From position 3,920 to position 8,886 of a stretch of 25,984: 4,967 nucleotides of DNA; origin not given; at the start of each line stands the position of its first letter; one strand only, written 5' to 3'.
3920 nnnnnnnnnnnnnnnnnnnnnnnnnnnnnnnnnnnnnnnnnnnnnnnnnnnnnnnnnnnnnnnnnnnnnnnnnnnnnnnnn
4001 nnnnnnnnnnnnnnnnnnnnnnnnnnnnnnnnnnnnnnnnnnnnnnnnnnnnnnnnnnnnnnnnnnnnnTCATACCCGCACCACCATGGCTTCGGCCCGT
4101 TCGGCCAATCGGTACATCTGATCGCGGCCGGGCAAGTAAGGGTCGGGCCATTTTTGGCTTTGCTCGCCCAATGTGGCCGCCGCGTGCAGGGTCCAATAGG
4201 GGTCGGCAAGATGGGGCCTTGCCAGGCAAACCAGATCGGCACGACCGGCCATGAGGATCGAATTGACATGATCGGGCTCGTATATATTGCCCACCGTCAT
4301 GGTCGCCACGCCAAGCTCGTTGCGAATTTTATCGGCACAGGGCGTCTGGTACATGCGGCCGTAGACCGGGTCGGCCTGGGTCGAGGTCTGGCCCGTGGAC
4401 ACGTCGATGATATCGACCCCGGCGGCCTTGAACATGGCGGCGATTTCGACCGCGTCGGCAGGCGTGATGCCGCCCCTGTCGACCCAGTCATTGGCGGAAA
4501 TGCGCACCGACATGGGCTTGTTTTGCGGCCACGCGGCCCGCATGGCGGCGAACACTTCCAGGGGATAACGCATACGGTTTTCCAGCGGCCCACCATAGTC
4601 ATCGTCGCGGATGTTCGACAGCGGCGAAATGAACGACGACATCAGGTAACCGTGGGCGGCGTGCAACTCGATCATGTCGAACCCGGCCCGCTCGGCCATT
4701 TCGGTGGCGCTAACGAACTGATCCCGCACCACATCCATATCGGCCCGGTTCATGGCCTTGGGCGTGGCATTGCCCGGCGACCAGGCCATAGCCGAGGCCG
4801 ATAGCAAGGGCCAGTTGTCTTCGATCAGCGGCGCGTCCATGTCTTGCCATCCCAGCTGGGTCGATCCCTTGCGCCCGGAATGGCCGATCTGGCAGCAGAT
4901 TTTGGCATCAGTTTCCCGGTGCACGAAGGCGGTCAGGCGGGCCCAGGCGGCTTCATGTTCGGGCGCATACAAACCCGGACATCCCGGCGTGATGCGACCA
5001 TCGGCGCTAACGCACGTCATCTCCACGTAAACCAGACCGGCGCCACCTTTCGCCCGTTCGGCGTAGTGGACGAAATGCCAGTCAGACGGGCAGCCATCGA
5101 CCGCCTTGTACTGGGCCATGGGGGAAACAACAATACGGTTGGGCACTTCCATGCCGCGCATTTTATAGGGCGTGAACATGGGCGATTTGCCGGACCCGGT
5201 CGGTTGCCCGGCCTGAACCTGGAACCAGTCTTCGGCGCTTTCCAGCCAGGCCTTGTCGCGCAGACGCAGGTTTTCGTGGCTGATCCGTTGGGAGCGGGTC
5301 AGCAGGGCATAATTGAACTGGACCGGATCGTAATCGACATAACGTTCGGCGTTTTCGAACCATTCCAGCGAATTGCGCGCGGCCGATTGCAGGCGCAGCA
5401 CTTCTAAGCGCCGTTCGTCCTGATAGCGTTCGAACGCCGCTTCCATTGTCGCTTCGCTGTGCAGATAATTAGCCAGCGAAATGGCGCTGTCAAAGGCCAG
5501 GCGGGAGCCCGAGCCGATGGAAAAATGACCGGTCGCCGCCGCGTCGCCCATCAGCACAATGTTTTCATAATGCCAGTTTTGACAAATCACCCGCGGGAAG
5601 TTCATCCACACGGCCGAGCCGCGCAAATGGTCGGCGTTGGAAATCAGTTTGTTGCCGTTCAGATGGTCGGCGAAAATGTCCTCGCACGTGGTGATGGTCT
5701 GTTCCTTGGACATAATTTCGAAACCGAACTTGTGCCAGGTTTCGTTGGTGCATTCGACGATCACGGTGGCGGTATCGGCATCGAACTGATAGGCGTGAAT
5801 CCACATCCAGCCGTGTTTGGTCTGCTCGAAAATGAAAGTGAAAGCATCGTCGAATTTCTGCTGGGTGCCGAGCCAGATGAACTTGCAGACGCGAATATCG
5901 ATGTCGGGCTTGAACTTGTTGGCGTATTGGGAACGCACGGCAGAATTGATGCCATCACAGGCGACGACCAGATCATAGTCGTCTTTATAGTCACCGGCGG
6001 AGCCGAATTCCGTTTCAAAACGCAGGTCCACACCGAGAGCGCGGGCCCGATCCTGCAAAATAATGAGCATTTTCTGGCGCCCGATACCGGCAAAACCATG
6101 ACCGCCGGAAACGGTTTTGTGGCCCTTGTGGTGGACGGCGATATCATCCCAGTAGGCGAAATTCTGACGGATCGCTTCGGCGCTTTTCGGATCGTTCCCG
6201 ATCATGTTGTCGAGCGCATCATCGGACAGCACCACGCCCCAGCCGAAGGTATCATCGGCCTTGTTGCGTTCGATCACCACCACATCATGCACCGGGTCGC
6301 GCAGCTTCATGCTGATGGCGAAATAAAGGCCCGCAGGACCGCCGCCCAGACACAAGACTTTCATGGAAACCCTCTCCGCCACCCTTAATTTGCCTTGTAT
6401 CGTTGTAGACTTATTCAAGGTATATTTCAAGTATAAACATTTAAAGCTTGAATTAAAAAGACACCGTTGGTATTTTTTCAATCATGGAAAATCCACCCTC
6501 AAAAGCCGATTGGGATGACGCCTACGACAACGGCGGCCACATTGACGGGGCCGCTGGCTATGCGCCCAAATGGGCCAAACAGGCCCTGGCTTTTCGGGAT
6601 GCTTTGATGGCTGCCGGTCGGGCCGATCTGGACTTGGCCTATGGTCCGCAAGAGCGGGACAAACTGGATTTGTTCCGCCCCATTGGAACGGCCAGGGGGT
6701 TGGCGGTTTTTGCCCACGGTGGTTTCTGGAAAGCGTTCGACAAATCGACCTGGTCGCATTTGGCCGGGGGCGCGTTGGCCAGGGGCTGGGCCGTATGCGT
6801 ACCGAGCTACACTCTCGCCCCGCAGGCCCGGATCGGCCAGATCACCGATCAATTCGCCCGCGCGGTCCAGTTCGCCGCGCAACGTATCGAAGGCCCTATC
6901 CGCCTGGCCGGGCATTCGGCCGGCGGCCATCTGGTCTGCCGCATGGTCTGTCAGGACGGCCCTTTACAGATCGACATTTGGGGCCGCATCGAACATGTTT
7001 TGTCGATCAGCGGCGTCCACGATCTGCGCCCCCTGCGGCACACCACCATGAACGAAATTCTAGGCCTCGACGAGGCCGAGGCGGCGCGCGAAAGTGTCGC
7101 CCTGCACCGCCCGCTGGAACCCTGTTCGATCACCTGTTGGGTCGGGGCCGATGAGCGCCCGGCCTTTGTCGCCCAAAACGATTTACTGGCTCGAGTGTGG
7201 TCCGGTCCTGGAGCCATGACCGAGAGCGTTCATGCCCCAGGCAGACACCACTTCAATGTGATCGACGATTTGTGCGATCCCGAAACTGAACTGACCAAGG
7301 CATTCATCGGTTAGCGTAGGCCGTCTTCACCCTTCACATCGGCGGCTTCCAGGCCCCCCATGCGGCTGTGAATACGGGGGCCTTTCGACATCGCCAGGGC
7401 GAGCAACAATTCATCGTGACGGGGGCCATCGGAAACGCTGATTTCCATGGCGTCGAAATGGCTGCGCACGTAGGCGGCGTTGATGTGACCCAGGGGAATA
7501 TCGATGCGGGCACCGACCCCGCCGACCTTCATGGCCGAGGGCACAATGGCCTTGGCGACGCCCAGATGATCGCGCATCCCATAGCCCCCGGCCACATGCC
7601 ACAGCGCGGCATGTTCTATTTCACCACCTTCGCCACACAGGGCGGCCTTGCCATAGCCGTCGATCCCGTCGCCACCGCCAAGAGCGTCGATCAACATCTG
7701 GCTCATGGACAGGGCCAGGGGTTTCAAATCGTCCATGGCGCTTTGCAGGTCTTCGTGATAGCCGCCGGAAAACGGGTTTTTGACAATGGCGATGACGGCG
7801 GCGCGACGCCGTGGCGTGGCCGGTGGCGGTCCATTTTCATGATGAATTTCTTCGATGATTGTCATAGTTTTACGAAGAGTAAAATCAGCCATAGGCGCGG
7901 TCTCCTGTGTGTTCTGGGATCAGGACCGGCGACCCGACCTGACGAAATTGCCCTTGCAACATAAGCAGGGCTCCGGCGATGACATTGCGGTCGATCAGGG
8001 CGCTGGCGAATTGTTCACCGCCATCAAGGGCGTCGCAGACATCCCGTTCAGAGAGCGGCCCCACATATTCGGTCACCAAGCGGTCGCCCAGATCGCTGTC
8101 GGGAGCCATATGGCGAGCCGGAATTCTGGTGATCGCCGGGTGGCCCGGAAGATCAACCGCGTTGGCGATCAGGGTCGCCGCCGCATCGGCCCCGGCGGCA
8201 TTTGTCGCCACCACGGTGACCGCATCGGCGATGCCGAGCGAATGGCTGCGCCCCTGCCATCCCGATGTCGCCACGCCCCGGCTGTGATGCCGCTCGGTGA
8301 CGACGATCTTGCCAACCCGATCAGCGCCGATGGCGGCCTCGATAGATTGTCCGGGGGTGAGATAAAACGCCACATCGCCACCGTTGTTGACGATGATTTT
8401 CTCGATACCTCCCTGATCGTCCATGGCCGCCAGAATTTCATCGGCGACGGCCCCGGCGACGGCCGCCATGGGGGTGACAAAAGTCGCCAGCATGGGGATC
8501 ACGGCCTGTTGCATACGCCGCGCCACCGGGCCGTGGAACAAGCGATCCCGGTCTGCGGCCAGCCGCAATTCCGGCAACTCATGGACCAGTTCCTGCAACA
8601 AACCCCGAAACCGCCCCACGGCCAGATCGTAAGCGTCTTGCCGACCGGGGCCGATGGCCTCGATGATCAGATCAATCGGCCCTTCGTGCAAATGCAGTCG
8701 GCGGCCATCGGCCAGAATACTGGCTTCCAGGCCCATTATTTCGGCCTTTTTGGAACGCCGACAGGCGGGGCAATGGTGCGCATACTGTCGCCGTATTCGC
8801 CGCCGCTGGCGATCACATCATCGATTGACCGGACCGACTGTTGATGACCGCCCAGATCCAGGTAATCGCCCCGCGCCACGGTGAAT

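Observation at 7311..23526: Enamidase-less reductive nicotinate pathway with a co-regulated ATP-dependent lactamase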

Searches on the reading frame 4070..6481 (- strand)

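Call 4: search_protein_families(library=pfam, proteins=[window:4070-6481:-])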
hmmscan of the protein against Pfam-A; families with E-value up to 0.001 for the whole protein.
window:4070-6481:- (803 aa): 2 families
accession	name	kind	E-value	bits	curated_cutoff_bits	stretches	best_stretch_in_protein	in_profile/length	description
PF00724.26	Oxidored_FMN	-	3.5e-59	201.2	27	1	435-769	2-337/342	NADH:flavin oxidoreductase / NADH oxidase family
PF01494.25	FAD_binding_3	-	9.7e-11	41.9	22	1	40-359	2-340/349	FAD binding domain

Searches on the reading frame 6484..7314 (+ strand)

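Call 3: search_protein_families(library=pfam, proteins=[window:6484-7314:+])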
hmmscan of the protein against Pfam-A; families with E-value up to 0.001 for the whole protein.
window:6484-7314:+ (276 aa): 2 families
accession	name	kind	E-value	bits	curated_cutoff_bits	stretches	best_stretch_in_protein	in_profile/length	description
PF07859.19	Abhydrolase_3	-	4.5e-08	33.5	25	1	75-187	2-118/210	alpha/beta hydrolase fold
PF20434.5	BD-FAE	-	3.6e-05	23.8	26.8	1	72-157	14-109/215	BD-FAE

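Call 5: search_protein_families(library=ncbifam, proteins=[window:6484-7314:+], max_evalue=0.01)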
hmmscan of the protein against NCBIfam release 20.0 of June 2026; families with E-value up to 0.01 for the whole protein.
window:6484-7314:+ (276 aa): 2 families
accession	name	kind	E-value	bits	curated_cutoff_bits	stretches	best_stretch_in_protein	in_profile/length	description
NF058665.1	HaHSL_fam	equivalog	7.1e-113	376.3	320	1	9-274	1-259/260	hormone-sensitive lipase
NF058653.1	LipP1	equivalog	0.0045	15.9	350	1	62-151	61-158/300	LipP1 family hormone-sensitive lipase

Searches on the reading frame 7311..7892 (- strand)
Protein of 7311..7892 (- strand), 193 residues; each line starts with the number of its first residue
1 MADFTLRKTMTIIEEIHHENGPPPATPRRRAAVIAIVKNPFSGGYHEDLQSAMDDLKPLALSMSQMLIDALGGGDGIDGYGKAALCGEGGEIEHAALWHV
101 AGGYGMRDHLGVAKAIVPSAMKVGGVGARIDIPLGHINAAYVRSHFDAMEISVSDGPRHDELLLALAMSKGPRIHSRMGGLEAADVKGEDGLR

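Call 3: search_protein_families(library=pfam, proteins=[window:7311-7892:-])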
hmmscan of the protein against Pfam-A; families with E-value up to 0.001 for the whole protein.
window:7311-7892:- (193 aa): 1 family
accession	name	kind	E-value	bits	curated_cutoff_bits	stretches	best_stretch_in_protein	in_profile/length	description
PF06684.16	AA_synth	-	1.7e-64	216.9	27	1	6-179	1-175/175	Amino acid synthesis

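Call 5: search_protein_families(library=ncbifam, proteins=[window:7311-7892:-], max_evalue=0.01)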
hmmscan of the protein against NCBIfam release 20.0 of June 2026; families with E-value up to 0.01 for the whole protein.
window:7311-7892:- (193 aa): 0 families

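Call 57: search_solved_structures(query=window:7311-7892:-, max_evalue=0.01)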
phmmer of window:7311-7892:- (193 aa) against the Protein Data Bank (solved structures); distinct sequences matched with E-value up to 0.01: 2.
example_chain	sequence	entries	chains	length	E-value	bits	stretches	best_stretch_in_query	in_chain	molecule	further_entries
3byq_A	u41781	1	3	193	1.9e-51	177.7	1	5-192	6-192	Uncharacterized protein DUF1185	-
2qtp_A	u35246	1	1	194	2.9e-40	141.3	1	6-193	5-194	Uncharacterized protein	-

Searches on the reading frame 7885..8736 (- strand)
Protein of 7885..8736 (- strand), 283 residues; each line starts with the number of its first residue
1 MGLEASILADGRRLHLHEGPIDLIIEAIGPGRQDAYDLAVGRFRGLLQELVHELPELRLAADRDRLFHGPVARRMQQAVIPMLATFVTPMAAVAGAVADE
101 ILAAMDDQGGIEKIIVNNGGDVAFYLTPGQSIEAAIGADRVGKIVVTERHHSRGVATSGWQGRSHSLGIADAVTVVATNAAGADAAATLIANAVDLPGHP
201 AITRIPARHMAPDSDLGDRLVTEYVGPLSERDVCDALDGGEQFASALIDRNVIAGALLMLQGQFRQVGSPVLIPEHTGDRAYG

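Call 3: search_protein_families(library=pfam, proteins=[window:7885-8736:-])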
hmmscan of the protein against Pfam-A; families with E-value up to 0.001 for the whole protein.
window:7885-8736:- (283 aa): 0 families

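Call 5: search_protein_families(library=ncbifam, proteins=[window:7885-8736:-], max_evalue=0.01)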
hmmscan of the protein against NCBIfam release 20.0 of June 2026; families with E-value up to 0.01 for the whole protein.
window:7885-8736:- (283 aa): 4 families
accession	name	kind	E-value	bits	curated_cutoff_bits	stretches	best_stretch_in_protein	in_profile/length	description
NF003322.0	PRK04334.1-2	equivalog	6.5e-100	334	290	1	5-269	6-278/295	hypothetical protein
NF003323.0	PRK04334.1-3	equivalog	2e-19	70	271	1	22-195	33-207/250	hypothetical protein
NF003324.0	PRK04334.1-4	equivalog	4.3e-19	69.3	275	1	71-196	63-187/238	hypothetical protein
NF003321.0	PRK04334.1-1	equivalog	1.7e-16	60.6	262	1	85-194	76-190/248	hypothetical protein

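Call 7: search_solved_structures(query=window:7885-8736:-, max_evalue=1)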
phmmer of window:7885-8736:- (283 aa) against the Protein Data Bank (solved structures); distinct sequences matched with E-value up to 1: 4.
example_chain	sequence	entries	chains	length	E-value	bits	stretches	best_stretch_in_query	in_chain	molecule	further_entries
2o34_A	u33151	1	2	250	0.00014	24.5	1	85-195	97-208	Hypothetical protein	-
3w6j_A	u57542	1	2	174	0.29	13.7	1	13-63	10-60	ScpA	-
9w0a_A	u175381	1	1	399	0.99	11.9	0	10-66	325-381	TtpB1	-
9w5t_A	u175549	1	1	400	1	11.9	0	10-66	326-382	TtpB1-CWW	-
